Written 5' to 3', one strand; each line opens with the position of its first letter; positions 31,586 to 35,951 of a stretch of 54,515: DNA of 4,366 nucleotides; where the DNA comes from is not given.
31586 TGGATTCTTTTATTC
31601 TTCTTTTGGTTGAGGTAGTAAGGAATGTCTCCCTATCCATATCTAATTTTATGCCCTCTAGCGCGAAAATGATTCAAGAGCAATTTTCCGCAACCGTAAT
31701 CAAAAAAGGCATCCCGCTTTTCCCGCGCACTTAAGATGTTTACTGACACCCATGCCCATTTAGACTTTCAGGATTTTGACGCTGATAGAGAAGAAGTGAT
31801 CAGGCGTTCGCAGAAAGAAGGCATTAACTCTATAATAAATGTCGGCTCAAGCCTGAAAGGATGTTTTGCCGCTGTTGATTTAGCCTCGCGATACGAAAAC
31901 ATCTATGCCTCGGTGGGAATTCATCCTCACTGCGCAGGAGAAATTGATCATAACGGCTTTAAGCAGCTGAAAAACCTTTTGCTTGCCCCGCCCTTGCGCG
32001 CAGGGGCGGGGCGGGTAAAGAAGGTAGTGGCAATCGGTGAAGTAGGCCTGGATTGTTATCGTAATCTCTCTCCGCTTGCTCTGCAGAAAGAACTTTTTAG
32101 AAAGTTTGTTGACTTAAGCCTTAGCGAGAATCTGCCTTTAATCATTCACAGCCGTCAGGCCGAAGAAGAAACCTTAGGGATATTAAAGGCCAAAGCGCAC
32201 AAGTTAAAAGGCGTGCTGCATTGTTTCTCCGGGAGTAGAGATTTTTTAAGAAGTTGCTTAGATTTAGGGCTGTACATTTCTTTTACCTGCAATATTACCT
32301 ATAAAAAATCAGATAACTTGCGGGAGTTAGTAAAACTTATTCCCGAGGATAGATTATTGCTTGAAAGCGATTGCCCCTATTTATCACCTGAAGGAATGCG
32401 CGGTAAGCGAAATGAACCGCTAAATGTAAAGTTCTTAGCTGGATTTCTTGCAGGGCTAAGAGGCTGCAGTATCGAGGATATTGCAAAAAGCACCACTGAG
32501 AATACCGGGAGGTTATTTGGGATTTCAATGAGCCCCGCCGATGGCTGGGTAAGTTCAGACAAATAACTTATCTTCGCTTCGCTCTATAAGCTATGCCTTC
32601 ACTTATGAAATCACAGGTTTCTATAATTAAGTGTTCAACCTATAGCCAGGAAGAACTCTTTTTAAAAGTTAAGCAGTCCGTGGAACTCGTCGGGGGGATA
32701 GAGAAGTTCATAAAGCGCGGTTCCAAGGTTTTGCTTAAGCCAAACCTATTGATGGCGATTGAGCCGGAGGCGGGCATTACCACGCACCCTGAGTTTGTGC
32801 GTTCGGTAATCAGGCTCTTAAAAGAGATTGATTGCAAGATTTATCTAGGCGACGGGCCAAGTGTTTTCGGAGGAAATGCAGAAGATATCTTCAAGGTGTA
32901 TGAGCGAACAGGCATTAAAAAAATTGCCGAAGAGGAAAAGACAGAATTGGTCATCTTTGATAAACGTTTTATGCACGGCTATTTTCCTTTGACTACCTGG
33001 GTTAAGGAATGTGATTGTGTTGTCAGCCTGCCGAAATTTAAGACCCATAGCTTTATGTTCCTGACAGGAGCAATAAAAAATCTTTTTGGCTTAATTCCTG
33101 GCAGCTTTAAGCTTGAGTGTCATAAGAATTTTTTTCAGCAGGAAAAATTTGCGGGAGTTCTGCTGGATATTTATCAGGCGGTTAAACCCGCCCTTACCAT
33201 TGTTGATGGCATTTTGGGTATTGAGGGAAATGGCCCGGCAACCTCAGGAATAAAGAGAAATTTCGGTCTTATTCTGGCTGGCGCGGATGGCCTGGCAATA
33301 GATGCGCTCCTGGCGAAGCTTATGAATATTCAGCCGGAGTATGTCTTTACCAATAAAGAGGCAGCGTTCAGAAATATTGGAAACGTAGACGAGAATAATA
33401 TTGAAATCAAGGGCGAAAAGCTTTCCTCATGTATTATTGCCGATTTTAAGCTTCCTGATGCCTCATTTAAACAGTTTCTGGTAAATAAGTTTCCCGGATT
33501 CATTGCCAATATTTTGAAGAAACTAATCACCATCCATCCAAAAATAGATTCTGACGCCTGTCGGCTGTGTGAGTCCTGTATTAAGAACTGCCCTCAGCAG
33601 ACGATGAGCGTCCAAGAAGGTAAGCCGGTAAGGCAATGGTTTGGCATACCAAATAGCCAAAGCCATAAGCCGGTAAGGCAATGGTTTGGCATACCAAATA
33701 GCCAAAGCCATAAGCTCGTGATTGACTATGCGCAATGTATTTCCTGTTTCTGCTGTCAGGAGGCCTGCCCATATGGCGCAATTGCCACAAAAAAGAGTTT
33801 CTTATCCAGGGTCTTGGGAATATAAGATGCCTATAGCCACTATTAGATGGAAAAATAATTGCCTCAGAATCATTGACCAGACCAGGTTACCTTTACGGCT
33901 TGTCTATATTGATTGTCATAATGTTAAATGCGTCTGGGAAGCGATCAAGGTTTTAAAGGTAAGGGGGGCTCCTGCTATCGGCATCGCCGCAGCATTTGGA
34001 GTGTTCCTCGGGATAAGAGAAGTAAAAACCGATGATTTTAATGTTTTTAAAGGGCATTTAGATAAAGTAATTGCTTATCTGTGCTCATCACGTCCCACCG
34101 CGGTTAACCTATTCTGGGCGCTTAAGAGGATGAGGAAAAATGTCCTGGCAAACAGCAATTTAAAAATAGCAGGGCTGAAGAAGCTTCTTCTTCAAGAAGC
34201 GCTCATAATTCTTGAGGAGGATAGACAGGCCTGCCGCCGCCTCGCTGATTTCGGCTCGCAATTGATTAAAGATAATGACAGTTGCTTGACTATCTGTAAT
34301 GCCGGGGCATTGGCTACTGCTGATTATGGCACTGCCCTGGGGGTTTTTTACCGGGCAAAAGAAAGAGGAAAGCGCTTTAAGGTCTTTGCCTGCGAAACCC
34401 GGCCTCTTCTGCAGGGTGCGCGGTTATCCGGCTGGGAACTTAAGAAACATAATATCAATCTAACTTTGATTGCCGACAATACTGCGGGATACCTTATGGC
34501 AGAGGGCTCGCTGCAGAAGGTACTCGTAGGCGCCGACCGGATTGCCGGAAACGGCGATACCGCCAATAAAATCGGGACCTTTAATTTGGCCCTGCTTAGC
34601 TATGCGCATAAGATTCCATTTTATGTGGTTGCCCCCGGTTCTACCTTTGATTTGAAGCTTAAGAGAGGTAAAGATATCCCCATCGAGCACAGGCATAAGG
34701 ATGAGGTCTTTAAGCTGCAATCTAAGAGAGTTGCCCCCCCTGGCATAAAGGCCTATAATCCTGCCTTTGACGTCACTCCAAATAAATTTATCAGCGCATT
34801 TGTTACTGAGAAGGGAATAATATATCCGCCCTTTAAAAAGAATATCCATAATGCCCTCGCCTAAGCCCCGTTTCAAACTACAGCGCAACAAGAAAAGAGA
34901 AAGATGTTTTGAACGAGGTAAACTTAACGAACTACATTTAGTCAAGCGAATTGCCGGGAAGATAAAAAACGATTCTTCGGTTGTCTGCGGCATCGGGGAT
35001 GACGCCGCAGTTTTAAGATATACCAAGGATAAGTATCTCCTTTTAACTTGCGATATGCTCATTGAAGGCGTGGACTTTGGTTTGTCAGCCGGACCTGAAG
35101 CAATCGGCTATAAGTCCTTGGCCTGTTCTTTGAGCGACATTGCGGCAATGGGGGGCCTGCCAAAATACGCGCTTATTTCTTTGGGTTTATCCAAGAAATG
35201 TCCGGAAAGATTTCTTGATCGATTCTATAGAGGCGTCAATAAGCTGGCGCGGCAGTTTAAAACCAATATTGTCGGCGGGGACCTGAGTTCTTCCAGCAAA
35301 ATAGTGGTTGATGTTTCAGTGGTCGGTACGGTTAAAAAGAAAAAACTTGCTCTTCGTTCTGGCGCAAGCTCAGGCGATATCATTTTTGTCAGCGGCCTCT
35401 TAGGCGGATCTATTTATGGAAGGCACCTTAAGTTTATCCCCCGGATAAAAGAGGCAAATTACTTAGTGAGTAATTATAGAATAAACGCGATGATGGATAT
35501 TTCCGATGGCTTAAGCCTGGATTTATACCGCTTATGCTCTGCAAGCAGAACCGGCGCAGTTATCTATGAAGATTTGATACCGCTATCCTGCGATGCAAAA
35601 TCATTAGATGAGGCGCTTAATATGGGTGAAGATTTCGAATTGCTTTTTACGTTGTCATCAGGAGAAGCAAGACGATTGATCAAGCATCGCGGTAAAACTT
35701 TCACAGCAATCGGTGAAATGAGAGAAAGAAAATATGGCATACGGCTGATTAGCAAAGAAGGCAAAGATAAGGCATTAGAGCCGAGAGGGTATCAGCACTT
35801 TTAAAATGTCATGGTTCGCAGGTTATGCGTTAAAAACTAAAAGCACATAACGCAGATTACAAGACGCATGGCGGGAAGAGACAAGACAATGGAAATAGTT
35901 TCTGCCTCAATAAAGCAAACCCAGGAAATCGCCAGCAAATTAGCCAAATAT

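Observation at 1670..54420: Essential housekeeping genes carry in-frame palindromes and short-period tandem arrays (RPE-like selfish DNA)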

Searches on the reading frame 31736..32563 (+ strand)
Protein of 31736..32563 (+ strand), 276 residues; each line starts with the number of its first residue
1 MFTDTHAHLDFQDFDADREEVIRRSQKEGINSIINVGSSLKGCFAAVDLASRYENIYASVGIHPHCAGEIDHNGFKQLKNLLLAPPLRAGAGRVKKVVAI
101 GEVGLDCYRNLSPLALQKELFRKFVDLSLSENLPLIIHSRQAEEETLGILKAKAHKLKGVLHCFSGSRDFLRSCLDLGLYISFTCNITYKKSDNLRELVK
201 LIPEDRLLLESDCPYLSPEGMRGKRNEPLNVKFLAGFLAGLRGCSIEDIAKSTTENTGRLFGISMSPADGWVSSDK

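Call 32: search_solved_structures(query=window:31736-32563:+, show_alignments=1, max_evalue=0.00001)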
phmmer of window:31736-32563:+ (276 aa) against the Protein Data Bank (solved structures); distinct sequences matched with E-value up to 0.00001: 16.
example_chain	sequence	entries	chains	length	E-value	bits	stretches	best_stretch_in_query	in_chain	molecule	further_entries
1j6o_A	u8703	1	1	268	9.6e-53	182.2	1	3-261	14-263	TatD-related deoxyribonuclease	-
2gzx_A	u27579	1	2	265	2.3e-46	161.2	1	1-264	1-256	putative TatD related DNase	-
6l25_A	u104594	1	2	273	3.7e-46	160.6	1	1-263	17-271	Deoxyribonuclease YcfH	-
1yix_A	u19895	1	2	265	3.3e-44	154.2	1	3-266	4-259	deoxyribonuclease ycfH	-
4p5u_A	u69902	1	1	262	6.1e-35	123.8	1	5-264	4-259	Tat-linked quality control protein TatD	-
1xwy_A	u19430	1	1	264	7.7e-35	123.4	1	5-264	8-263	Deoxyribonuclease tatD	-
4pe8_A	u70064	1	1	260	7.8e-35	123.4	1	5-264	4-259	Tat-linked quality control protein TatD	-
3rcm_A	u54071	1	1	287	1.1e-32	116.3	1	8-260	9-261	TatD family hydrolase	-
1zzm_A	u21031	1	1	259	2e-32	115.5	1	2-263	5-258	putative deoxyribonuclease yjjV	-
2y1h_A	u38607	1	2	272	1.4e-28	102.9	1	3-261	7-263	PUTATIVE DEOXYRIBONUCLEASE TATDN3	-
8efg_A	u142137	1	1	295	9.4e-25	90.4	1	12-217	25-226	Deoxyribonuclease TATDN1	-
2xio_A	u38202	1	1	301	2.5e-24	89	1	12-217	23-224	PUTATIVE DEOXYRIBONUCLEASE TATDN1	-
3ipw_A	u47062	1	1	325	1.1e-18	70.4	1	15-217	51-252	Hydrolase TatD family protein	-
9xsn_A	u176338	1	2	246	1.7e-15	60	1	3-218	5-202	Hydrolase TatD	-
3gg7_A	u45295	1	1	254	1.3e-13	53.9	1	98-263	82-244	uncharacterized metalloprotein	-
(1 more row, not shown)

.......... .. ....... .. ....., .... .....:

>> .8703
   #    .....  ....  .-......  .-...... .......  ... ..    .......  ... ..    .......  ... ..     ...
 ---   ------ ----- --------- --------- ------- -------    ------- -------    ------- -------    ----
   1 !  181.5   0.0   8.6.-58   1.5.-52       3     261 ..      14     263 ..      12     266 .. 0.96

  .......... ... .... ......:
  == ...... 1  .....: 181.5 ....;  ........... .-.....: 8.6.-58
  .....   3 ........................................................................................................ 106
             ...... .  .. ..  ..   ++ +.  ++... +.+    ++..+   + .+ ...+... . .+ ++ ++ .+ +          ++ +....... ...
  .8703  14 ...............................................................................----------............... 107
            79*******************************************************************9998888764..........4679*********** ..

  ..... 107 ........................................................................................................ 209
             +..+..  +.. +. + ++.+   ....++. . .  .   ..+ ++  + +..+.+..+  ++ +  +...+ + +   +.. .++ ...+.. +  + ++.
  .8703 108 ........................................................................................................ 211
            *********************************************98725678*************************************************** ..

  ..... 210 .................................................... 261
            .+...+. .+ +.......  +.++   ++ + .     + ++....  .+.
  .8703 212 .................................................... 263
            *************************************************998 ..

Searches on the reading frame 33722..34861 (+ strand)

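Call 75: search_protein_families(library=pfam, max_evalue=0.001, proteins=[window:33722-34861:+])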
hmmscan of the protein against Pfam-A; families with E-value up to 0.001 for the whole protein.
window:33722-34861:+ (380 aa): 1 family
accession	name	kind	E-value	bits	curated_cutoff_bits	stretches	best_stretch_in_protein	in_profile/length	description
PF01008.23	IF-2B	-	3.5e-84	282.8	22.4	1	79-369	1-280/280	Initiation factor 2 subunit family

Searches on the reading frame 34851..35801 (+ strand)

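Call 75: search_protein_families(library=pfam, max_evalue=0.001, proteins=[window:34851-35801:+])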
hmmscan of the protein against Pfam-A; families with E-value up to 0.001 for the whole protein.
window:34851-35801:+ (317 aa): 2 families
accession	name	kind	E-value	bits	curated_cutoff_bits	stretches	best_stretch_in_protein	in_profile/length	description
PF00586.29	AIRS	-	9.2e-27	94.1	24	1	49-161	1-112/112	AIR synthase related protein, N-terminal domain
PF02769.27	AIRS_C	-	1.2e-08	35.8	23.1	1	197-294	46-149/156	AIR synthase related protein, C-terminal domain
